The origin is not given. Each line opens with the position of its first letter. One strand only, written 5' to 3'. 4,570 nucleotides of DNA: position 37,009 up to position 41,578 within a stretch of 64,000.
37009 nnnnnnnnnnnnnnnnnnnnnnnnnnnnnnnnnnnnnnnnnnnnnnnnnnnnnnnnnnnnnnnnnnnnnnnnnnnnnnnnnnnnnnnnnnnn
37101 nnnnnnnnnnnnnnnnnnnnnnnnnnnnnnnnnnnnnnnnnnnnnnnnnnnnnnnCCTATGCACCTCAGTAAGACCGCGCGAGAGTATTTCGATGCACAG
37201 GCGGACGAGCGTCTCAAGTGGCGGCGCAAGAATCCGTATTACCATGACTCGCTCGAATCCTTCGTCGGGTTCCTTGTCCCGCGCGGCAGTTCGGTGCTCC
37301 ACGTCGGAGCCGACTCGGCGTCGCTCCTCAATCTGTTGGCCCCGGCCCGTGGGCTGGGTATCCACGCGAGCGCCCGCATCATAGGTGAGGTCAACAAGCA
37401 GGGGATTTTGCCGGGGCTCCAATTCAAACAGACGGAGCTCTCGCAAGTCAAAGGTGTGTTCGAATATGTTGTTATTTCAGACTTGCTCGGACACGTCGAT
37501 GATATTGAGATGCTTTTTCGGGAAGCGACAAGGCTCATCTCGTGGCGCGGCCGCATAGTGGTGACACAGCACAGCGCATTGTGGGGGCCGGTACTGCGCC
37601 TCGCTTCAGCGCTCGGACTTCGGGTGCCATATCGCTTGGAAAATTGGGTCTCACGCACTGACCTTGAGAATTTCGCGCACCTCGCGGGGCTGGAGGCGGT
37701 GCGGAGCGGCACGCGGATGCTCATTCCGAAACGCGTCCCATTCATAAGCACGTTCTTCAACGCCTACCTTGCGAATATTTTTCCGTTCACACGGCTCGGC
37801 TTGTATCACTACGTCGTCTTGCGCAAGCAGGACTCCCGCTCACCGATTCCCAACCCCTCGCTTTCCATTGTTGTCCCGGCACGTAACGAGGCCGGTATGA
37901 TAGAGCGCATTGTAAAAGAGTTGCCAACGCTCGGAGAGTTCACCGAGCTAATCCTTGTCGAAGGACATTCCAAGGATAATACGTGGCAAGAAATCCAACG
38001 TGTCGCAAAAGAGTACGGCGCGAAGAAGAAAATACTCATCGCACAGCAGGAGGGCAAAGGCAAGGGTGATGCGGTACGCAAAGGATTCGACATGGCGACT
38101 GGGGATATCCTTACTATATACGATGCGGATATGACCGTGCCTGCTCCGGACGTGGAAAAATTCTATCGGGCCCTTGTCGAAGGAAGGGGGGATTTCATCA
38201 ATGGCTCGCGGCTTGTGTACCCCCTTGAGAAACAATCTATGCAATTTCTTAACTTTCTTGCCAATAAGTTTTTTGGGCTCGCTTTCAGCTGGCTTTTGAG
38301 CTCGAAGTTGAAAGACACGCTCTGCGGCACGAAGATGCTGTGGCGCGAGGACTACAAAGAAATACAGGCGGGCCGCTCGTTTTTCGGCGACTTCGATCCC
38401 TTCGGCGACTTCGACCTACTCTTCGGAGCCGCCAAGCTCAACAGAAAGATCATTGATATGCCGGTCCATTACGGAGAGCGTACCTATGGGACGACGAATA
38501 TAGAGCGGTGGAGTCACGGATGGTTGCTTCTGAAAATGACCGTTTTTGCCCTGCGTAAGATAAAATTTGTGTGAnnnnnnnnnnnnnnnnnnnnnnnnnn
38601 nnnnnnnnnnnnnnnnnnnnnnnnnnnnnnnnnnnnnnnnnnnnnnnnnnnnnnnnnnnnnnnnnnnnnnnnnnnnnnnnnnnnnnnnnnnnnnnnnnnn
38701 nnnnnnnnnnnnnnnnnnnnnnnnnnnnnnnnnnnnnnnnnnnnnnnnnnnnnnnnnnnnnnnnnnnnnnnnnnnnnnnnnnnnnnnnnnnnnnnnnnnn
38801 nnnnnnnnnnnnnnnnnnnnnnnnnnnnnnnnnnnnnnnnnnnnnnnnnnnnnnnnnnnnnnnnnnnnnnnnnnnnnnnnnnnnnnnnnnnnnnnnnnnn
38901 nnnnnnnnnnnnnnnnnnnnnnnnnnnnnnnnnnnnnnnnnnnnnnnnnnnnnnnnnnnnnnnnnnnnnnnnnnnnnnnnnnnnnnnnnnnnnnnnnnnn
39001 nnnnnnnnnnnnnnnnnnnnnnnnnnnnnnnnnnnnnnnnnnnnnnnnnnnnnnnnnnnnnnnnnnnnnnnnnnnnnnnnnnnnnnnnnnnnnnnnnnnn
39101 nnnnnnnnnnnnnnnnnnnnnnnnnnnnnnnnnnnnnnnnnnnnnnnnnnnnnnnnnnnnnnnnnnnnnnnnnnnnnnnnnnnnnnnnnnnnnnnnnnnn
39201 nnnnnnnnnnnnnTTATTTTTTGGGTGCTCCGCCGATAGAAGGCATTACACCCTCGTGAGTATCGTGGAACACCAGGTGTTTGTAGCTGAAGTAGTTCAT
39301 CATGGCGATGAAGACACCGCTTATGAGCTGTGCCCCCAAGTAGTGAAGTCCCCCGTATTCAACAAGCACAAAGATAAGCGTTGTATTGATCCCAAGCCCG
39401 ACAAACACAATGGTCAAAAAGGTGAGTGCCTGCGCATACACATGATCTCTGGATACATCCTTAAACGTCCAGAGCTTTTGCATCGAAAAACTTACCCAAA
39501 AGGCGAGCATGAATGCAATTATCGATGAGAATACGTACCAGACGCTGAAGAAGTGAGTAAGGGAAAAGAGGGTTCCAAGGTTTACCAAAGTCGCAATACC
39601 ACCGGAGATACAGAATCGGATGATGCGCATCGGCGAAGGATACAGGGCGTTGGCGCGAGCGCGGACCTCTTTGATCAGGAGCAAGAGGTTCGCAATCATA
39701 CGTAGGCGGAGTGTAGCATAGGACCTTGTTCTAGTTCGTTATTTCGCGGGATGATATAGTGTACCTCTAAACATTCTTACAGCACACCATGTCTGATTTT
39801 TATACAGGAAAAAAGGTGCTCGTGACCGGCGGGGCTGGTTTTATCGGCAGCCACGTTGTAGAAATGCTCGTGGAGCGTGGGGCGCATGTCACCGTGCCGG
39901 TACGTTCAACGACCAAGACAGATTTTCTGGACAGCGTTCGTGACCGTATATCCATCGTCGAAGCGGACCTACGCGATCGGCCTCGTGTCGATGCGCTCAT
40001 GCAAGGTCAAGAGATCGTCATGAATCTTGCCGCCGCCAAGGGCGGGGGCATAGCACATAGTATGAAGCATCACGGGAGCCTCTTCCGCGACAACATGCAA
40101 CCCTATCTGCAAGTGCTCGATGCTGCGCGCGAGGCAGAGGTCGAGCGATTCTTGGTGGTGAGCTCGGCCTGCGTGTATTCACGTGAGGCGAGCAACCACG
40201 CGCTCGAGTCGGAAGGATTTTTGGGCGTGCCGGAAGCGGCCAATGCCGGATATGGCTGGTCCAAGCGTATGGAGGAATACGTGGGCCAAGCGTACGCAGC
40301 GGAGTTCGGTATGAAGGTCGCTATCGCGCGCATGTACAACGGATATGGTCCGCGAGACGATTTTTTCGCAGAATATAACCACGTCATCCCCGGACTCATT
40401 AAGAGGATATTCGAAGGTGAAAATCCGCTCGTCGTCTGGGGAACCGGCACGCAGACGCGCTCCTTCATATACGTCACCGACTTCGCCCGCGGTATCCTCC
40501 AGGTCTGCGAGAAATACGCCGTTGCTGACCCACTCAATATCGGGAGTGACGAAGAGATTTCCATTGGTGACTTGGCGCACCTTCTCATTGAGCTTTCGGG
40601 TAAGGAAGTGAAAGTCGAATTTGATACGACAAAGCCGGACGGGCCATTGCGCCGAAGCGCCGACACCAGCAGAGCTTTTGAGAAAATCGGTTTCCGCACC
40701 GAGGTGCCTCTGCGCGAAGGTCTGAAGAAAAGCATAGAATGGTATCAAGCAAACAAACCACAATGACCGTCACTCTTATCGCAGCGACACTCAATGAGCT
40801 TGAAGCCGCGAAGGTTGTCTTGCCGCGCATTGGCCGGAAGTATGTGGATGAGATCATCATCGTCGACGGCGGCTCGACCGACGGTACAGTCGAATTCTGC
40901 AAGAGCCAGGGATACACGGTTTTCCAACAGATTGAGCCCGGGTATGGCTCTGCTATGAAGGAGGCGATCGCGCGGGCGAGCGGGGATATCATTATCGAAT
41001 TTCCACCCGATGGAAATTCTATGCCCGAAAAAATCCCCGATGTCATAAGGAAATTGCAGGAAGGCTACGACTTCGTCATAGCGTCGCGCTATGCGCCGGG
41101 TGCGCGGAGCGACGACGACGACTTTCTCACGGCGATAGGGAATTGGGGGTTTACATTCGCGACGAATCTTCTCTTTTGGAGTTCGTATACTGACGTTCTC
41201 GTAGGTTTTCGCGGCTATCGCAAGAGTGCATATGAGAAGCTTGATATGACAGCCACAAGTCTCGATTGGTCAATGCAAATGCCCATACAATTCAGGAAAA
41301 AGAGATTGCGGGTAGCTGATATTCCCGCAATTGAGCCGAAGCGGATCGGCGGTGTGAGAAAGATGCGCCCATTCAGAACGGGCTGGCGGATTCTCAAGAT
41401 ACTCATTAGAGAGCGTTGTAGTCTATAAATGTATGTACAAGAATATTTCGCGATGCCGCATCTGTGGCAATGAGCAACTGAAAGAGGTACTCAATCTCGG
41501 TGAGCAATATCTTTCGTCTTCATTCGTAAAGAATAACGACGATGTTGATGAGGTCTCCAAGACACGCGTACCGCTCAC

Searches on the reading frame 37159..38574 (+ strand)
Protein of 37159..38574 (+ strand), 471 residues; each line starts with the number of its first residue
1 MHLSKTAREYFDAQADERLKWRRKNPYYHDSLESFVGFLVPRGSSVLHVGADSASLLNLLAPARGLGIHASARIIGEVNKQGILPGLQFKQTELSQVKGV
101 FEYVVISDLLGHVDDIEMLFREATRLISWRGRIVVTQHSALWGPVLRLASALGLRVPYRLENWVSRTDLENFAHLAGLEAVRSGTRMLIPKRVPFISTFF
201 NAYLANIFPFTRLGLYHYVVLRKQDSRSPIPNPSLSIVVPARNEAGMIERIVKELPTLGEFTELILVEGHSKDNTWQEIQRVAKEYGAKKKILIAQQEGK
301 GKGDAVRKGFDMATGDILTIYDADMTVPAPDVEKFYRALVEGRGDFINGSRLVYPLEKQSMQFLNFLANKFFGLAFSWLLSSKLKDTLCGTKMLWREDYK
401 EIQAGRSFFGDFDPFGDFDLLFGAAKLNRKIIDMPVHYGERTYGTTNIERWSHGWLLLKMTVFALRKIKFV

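Call 23: search_protein_families(library=ncbifam, proteins=[window:37159-38574:+], max_evalue=0.001)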
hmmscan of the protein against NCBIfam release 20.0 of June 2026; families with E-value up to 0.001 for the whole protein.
window:37159-38574:+ (471 aa): 12 families
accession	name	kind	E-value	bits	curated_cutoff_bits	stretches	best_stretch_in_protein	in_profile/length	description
TIGR04182.1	glyco_TIGR04182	equivalog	1.3e-28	100.2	325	1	236-467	3-219/293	S-layer glycoprotein N-glycosyltransferase AglJ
NF010496.0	PRK13915.1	equivalog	2.6e-13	49.7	262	1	234-331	32-133/307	glucosyl-3-phosphoglycerate synthase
NF041391.1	DPhHxTase_Halo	equivalog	7.5e-12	44.7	375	1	242-451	4-195/213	dolichyl-phosphate hexose transferase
NF047588.1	GlcsyltransPgfSStrep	equivalog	1.4e-11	44.2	500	1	235-403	3-168/308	glycosyltransferase PgfS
TIGR04283.1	glyco_like_mftF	equivalog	1.3e-10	41.2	182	1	235-339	1-97/221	TIGR04283 family arsenosugar biosynthesis glycosyltransferase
TIGR03937.1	PgaC_IcaA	equivalog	6.1e-10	38.6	422.3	1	230-327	42-138/407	poly-beta-1,6-N-acetyl-D-glucosamine synthase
TIGR03469.1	HpnB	hypoth_equivalog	9.9e-08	31.4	379.25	1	228-327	39-148/386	hopene-associated glycosyltransferase HpnB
NF007986.1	PRK10714.1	equivalog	1.4e-07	30.8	529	1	235-337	8-113/316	undecaprenyl-phosphate 4-deoxy-4-formamido-L-arabinose transferase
NF041875.1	EPS_EpsD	equivalog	2.6e-07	30.4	370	1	235-336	1-101/325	exopolysaccharide biosynthesis glycosyltransferase EpsD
NF007482.0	PRK10073.1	equivalog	1e-06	28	423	1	233-328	6-99/334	glycosyltransferase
TIGR03965.1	mycofact_glyco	equivalog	7.1e-06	25.1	280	1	228-327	70-167/467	mycofactocin biosynthesis glycosyltransferase MftF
NF058614.1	PPMAGASynPpgS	equivalog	7.9e-05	22.2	370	1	237-358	4-120/226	polyprenyl-phospho-N-acetylgalactosaminyl synthase PpgS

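Call 24: search_protein_families(library=pfam, proteins=[window:37159-38574:+])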
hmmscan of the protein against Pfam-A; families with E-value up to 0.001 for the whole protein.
window:37159-38574:+ (471 aa): 4 families
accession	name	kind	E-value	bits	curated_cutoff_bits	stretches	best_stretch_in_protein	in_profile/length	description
PF00535.33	Glycos_transf_2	-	9.7e-22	78.1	23.3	1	236-366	1-130/168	Glycosyl transferase family 2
PF13489.12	Methyltransf_23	-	2.4e-09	37.6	27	1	40-181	20-162/164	Methyltransferase domain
PF13641.12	Glyco_tranf_2_3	-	1.9e-07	31.7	27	1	233-351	1-123/230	Glycosyltransferase like family 2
PF10111.15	Glyco_tranf_2_2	-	0.0007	19.6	27.3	0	236-336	1-103/276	Glycosyltransferase like family 2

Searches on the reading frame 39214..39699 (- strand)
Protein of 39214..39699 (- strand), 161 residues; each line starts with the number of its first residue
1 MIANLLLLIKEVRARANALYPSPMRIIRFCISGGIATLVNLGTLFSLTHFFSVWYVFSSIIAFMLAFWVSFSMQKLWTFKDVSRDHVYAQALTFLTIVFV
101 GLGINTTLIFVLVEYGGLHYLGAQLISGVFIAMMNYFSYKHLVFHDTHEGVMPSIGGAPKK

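Call 24: search_protein_families(library=pfam, proteins=[window:39214-39699:-])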
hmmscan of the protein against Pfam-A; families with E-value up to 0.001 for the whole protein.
window:39214-39699:- (161 aa): 1 family
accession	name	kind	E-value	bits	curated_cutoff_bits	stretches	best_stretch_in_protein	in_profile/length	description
PF04138.20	GtrA_DPMS_TM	-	3.6e-24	85.6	26.1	1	28-144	1-117/117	GtrA/DPMS, transmembrane domain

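Call 87: search_protein_families(library=ncbifam, proteins=[window:39214-39699:-], max_evalue=0.001)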
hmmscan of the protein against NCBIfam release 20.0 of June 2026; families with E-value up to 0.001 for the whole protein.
window:39214-39699:- (161 aa): 0 families

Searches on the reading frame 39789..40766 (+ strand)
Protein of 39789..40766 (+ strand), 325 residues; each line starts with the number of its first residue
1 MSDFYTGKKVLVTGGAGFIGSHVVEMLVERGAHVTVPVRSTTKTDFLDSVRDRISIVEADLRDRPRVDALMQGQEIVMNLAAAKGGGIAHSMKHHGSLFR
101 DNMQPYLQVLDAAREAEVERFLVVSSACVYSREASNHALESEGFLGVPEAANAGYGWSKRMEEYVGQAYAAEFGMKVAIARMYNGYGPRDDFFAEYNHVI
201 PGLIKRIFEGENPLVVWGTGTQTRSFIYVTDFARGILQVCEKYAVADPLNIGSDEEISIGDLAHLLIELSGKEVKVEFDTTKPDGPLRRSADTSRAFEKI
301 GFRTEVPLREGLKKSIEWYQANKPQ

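Call 8: search_protein_families(library=pfam, proteins=[window:39789-40766:+], max_evalue=1)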
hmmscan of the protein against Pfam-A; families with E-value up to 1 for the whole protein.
window:39789-40766:+ (325 aa): 15 families
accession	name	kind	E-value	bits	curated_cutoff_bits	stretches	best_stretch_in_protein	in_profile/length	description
PF01370.27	Epimerase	-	1e-53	182.6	20.9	1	10-252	1-240/240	NAD dependent epimerase/dehydratase family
PF16363.11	GDP_Man_Dehyd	-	2.4e-38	132.9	27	1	11-314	1-331/332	GDP-mannose 4,6 dehydratase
PF13460.12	NAD_binding_10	-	1.2e-18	68.1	27.2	1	14-165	1-131/184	NAD(P)H-binding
PF01073.25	3Beta_HSD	-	3.8e-15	56.1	22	1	11-233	1-222/280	3-beta hydroxysteroid dehydrogenase/isomerase family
PF02719.21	Polysacc_synt_2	-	6.5e-12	45.7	20.2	2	10-126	1-128/293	Polysaccharide biosynthesis protein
PF07993.18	NAD_binding_4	-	5.2e-11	42.6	20.1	2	53-182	62-204/258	Male sterility protein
PF05368.20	NmrA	-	1.9e-09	38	27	1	8-123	3-104/298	NmrA-like family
PF03435.24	Sacchrp_dh_NADP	-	7.2e-06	26.8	25.1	1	15-82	5-77/129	Saccharopine dehydrogenase NADP binding domain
PF00106.31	adh_short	-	1.1e-05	25.5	26.6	1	8-72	1-69/195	short chain dehydrogenase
PF04321.23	RmlD_sub_bind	-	0.00017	21.2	27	1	9-133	2-108/287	RmlD substrate binding domain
PF08659.16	KR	-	0.00037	20.9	22.6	1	10-72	3-73/180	KR domain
PF00070.33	Pyr_redox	-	0.11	13.5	22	1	14-42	5-33/82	Pyridine nucleotide-disulphide oxidoreductase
PF01488.26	Shikimate_DH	-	0.12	12.8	24.3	1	6-47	11-52/138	Shikimate / quinate 5-dehydrogenase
PF02558.23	ApbA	-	0.12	12.4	22.2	0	15-41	5-31/150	Ketopantoate reductase PanE/ApbA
PF02882.25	THF_DHG_CYH_C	-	0.23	11.2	27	1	6-43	35-72/160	Tetrahydrofolate dehydrogenase/cyclohydrolase, NAD(P)-binding domain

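Call 23: search_protein_families(library=ncbifam, proteins=[window:39789-40766:+], max_evalue=0.001)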
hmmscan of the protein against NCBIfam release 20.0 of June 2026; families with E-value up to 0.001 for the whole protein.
window:39789-40766:+ (325 aa): 67 families (the best 25 are shown)
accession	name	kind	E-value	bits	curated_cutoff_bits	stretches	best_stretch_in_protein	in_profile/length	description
NF047922.1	GDPFucSynFcl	equivalog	1.3e-51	175.9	500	1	7-323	2-305/308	GDP-L-fucose synthase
TIGR04180.1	EDH_00030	hypoth_equivalog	1.3e-44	152.4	475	1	10-282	1-268/297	NAD-dependent 4,6-dehydratase LegB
TIGR01181.1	dTDP_gluc_dehyt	equivalog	1.1e-40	139.7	365.1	1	9-323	1-315/321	dTDP-glucose 4,6-dehydratase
TIGR01179.1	galE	equivalog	3.8e-36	124.6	262.3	1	9-322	1-328/332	UDP-glucose 4-epimerase GalE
NF007582.0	PRK10217.1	equivalog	1.9e-23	83.1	698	1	8-323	2-335/355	dTDP-glucose 4,6-dehydratase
NF007490.0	PRK10084.1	subfamily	1.3e-22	80.3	649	1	9-323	2-338/361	dTDP-glucose 4,6-dehydratase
TIGR03466.1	HpnA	hypoth_equivalog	3.5e-22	78.7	367.65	1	9-271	2-247/327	hopanoid-associated sugar epimerase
TIGR02197.1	heptose_epim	equivalog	3.9e-22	78.8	274.6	1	10-321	1-315/316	ADP-glyceromanno-heptose 6-epimerase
NF007956.0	PRK10675.1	subfamily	4.1e-19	68.9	394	1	9-325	2-334/338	UDP-glucose 4-epimerase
NF008360.0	PRK11150.1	equivalog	4.7e-18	65.4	452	1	10-272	2-256/310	ADP-glyceromanno-heptose 6-epimerase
TIGR02622.1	CDP_4_6_dhtase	equivalog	2e-16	60.1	278.45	1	4-321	1-332/352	CDP-glucose 4,6-dehydratase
NF011728.1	PRK15181.1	equivalog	2.6e-16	59.5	760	1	7-320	15-338/348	Vi polysaccharide biosynthesis UDP-N-acetylglucosaminuronic acid C-4 epimerase TviC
NF042422.1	oxyalk_red_OleD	equivalog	5.5e-15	55.6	580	1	9-244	2-219/329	2-alkyl-3-oxoalkanoate reductase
NF008872.0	PRK11908.1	equivalog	4.2e-13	49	294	1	8-270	2-271/349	bifunctional UDP-4-keto-pentose/UDP-xylose synthase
TIGR01746.1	Thioester-redct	subfamily_domain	4e-12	46.1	213.35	1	9-183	1-193/371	thioester reductase domain-containing protein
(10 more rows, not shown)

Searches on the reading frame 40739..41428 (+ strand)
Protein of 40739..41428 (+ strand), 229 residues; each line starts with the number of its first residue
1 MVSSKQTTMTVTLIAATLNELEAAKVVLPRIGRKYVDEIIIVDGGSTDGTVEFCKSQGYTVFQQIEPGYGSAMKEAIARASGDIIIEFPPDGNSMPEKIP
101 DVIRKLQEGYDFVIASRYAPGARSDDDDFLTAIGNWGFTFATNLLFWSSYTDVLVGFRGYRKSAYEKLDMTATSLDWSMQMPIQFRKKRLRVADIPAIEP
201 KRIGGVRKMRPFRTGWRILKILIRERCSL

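Call 8: search_protein_families(library=pfam, proteins=[window:40739-41428:+], max_evalue=1)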
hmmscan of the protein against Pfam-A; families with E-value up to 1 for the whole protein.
window:40739-41428:+ (229 aa): 3 families
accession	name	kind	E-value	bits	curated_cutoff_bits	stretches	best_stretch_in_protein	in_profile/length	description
PF00535.33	Glycos_transf_2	-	2.6e-19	70.2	23.3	1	31-168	20-167/168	Glycosyl transferase family 2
PF13704.12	Glyco_tranf_2_4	-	0.072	14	27.5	1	36-70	19-53/98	Glycosyl transferase family 2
PF19414.4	Astro_p19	-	0.11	12.3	27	1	26-52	53-79/174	Astrovirus p19 protein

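Call 87: search_protein_families(library=ncbifam, proteins=[window:40739-41428:+], max_evalue=0.001)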
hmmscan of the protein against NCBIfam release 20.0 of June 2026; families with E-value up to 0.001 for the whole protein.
window:40739-41428:+ (229 aa): 10 families
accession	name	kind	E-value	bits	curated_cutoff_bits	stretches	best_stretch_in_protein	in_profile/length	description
TIGR04182.1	glyco_TIGR04182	equivalog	7.3e-28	97.8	325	1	11-224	2-216/293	S-layer glycoprotein N-glycosyltransferase AglJ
NF041391.1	DPhHxTase_Halo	equivalog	1.1e-22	80.1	375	1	17-223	3-206/213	dolichyl-phosphate hexose transferase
TIGR04283.1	glyco_like_mftF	equivalog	4.1e-09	36.3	182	1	13-87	3-78/221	TIGR04283 family arsenosugar biosynthesis glycosyltransferase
NF058614.1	PPMAGASynPpgS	equivalog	1.2e-07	31.4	370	1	13-196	4-193/226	polyprenyl-phospho-N-acetylgalactosaminyl synthase PpgS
NF010496.0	PRK13915.1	equivalog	4.1e-07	29.4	262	1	5-86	27-121/307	glucosyl-3-phosphoglycerate synthase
NF007986.1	PRK10714.1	equivalog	3.1e-06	26.4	529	1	29-117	33-126/316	undecaprenyl-phosphate 4-deoxy-4-formamido-L-arabinose transferase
NF047588.1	GlcsyltransPgfSStrep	equivalog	9.1e-06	25.1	500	1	36-166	34-165/308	glycosyltransferase PgfS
NF041875.1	EPS_EpsD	equivalog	1.9e-05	24.2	370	1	13-114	3-112/325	exopolysaccharide biosynthesis glycosyltransferase EpsD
NF045692.1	OglycostaseCruG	equivalog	0.00071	18.6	600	1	5-56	37-90/386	2'-O-glycosyltransferase CruG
TIGR04009.1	wcaE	equivalog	0.00072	18.9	369.2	0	38-111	35-111/248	colanic acid biosynthesis glycosyltransferase WcaE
